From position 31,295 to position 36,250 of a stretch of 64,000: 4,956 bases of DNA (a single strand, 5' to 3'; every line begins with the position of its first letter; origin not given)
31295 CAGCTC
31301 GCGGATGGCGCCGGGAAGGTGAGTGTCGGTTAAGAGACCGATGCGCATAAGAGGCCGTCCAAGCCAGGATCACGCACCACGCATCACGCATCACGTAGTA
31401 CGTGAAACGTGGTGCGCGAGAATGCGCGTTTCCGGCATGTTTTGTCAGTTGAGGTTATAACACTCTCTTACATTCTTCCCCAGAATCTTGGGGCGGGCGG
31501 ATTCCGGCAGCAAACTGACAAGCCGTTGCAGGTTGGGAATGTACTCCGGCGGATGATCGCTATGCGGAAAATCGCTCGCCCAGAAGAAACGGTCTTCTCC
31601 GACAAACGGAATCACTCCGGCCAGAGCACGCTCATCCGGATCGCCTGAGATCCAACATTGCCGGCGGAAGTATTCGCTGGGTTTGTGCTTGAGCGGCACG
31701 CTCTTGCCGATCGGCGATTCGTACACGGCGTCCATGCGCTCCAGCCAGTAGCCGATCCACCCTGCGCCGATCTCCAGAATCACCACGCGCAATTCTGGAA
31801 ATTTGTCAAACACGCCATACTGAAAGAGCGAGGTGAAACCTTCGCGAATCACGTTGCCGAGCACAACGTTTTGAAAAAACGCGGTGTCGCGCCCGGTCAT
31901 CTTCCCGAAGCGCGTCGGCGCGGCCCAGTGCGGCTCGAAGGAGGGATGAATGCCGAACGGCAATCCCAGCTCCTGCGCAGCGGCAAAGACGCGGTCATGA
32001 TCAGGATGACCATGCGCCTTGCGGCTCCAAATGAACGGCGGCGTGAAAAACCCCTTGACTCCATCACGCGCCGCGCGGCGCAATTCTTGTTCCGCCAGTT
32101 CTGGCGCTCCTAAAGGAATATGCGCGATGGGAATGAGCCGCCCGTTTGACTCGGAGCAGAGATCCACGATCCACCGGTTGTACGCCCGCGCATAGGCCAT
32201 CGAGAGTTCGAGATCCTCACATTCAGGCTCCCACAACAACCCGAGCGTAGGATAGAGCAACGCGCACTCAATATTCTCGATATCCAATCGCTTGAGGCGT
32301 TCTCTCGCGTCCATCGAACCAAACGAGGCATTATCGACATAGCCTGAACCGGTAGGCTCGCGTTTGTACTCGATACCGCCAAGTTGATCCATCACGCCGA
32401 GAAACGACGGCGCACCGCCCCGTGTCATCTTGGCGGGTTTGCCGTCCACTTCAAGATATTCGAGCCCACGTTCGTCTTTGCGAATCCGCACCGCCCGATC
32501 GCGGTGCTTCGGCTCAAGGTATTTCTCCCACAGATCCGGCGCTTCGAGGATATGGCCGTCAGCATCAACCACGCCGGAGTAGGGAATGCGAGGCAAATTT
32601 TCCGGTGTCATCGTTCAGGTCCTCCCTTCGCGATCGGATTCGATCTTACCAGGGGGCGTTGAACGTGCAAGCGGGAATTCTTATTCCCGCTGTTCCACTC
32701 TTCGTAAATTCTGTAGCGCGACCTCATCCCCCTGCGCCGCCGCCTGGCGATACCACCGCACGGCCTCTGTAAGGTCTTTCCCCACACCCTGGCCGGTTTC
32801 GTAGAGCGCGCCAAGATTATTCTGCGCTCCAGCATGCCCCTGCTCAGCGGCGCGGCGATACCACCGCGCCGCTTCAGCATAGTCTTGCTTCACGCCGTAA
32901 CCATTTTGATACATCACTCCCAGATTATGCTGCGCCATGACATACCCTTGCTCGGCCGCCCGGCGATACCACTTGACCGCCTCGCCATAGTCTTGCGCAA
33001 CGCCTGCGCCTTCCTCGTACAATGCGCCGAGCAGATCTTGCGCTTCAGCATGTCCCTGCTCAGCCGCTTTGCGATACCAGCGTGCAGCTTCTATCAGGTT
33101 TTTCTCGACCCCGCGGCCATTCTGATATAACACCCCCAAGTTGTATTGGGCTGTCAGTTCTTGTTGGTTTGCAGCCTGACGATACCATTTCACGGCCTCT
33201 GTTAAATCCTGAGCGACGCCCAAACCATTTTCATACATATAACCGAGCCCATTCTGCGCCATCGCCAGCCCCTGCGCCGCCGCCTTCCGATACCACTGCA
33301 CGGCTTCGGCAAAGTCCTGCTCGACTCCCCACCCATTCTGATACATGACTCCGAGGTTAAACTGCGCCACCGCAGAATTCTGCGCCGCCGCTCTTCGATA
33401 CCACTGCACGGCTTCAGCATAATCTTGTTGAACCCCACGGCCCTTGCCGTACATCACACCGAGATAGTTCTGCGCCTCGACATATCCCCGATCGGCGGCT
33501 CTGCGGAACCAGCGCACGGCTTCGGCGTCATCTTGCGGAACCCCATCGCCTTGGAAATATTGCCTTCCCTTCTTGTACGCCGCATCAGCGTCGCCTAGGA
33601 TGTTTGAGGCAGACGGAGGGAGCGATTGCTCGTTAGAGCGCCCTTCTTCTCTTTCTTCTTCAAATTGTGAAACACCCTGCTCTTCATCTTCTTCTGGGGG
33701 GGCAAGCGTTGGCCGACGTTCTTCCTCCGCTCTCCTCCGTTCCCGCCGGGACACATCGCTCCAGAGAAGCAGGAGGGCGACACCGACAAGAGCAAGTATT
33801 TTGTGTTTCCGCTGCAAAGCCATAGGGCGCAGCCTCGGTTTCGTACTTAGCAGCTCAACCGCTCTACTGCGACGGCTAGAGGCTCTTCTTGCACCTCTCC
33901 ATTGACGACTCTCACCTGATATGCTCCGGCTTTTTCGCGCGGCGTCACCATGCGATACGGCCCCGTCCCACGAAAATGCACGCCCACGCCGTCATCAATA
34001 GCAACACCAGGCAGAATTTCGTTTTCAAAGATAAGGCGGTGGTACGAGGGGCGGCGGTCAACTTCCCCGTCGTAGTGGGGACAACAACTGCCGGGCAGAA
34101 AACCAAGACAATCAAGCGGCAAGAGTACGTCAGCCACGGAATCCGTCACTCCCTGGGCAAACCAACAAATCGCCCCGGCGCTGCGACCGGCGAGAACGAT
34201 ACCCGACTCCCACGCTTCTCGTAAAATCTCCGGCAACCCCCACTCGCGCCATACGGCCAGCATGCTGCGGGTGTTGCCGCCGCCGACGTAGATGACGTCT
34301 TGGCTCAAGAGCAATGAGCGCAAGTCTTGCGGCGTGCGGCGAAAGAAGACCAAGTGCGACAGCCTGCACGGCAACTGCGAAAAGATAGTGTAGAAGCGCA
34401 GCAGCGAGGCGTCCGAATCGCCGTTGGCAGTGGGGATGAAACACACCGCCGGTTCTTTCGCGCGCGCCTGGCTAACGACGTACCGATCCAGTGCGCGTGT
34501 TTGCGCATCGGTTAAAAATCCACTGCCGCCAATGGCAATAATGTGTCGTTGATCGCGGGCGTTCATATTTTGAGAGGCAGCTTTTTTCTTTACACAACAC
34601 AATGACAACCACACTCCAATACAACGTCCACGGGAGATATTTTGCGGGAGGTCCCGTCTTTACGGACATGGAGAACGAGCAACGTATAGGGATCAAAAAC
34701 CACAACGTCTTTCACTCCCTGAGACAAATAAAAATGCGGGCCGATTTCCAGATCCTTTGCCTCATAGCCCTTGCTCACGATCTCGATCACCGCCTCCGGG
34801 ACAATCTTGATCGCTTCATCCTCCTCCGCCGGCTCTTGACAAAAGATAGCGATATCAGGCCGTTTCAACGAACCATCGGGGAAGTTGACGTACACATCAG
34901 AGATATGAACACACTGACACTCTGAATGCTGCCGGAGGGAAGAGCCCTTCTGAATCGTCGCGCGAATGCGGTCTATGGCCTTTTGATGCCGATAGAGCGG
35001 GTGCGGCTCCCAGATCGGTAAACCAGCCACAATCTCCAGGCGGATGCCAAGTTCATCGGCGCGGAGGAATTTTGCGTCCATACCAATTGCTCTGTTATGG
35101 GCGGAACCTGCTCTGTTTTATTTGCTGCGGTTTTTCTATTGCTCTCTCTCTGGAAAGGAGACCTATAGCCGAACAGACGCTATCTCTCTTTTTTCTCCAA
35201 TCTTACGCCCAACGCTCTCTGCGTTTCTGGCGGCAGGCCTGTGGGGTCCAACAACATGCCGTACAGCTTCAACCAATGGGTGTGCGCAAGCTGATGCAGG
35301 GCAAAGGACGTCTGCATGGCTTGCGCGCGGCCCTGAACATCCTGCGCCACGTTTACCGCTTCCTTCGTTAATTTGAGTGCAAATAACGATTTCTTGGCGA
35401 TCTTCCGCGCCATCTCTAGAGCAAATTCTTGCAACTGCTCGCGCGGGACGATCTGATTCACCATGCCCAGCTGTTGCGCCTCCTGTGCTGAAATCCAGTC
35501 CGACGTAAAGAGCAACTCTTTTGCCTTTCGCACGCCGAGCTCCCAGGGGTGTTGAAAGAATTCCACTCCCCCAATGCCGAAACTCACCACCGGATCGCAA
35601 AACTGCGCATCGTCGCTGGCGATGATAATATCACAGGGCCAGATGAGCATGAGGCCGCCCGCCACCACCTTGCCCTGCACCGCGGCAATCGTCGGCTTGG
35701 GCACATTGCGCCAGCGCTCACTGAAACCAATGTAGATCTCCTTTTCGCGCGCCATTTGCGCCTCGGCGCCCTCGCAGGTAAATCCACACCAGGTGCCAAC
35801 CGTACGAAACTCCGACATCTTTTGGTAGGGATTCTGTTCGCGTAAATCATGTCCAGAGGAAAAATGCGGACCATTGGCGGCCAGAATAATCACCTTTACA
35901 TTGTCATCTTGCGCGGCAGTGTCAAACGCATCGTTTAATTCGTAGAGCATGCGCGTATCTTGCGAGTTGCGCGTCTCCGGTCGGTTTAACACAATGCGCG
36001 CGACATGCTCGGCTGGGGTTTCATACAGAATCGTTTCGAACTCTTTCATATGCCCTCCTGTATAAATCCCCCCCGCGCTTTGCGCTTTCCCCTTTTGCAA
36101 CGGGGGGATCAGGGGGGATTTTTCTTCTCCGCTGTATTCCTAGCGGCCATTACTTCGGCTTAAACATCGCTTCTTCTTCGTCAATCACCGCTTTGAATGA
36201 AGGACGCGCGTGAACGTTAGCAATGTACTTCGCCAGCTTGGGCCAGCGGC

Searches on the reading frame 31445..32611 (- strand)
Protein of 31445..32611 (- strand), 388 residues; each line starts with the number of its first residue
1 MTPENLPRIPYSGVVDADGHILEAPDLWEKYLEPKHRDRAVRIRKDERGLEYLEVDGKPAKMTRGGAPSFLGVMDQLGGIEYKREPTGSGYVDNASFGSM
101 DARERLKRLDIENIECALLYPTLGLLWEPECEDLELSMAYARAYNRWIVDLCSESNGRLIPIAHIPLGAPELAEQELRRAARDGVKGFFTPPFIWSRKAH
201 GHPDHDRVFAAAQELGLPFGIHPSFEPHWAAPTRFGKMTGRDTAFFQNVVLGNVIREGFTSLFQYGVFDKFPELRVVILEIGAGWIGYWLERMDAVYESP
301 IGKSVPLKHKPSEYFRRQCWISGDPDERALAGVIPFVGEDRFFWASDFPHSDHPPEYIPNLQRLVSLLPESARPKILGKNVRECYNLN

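Call 23: search_protein_families(library=pfam, proteins=[window:31445-32611:-])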
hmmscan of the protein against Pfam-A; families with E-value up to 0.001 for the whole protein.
window:31445-32611:- (388 aa): 1 family
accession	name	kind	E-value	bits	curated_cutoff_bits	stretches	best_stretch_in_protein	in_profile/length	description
PF04909.20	Amidohydro_2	-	2.5e-28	100.1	26.4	1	131-387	52-289/289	Amidohydrolase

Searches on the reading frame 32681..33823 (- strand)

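Call 23: search_protein_families(library=pfam, proteins=[window:32681-33823:-])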
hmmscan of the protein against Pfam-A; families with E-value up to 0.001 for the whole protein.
window:32681-33823:- (380 aa): 6 families
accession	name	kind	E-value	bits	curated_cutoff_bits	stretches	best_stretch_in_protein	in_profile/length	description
PF08238.18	Sel1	-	9e-92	298.7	30.7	8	225-258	3-36/36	Sel1 repeat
PF08289.16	Flu_M1_C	-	6.4e-08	33.1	22.3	0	331-361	56-86/97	Influenza Matrix protein (M1) C-terminal domain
PF13176.12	TPR_7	-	3.7e-07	30.2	27.9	0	299-326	3-26/36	Tetratricopeptide repeat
PF13414.12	TPR_11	-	0.00018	21.6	26.8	0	132-164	7-42/42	TPR repeat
PF20023.5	WSLR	-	0.00045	20.9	27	0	80-105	3-29/39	Wolframin Sel1-like repeat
PF20308.4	TPR-S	-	0.00097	20.1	27.6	0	207-292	2-88/102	Tetratricopeptide Repeats-Sensor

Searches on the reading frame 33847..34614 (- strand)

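Call 23: search_protein_families(library=pfam, proteins=[window:33847-34614:-])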
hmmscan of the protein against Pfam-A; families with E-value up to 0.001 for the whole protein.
window:33847-34614:- (255 aa): 1 family
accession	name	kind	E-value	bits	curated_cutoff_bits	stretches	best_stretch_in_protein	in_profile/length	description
PF03575.23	Peptidase_S51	-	3.3e-48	164.5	23.9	1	25-217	1-201/206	Peptidase family S51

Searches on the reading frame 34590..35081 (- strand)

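Call 23: search_protein_families(library=pfam, proteins=[window:34590-35081:-])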
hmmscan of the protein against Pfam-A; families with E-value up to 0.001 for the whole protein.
window:34590-35081:- (163 aa): 1 family
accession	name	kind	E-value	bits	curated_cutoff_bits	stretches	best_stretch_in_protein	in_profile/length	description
PF05685.18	Uma2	-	7.6e-17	61.8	27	1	4-143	3-143/172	Putative restriction endonuclease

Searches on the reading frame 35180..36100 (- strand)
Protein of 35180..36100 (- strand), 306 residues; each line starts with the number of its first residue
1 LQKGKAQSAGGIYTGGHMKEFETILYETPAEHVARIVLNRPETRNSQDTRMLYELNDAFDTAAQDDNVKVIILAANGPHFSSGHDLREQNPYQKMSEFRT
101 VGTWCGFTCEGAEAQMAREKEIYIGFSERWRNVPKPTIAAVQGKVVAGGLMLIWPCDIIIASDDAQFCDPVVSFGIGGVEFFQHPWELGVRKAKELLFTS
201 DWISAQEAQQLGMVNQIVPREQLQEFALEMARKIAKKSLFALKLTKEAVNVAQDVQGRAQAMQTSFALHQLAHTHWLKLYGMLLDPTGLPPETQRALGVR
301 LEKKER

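Call 23: search_protein_families(library=pfam, proteins=[window:35180-36100:-])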
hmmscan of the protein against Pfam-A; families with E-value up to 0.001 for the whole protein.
window:35180-36100:- (306 aa): 2 families
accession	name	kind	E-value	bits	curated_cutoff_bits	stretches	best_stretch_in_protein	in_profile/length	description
PF00378.25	ECH_1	-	1.6e-43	149.3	27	1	31-273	4-229/251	Enoyl-CoA hydratase/isomerase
PF16113.10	ECH_2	-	1.7e-17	64.4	27.2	1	34-262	2-222/335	Enoyl-CoA hydratase/isomerase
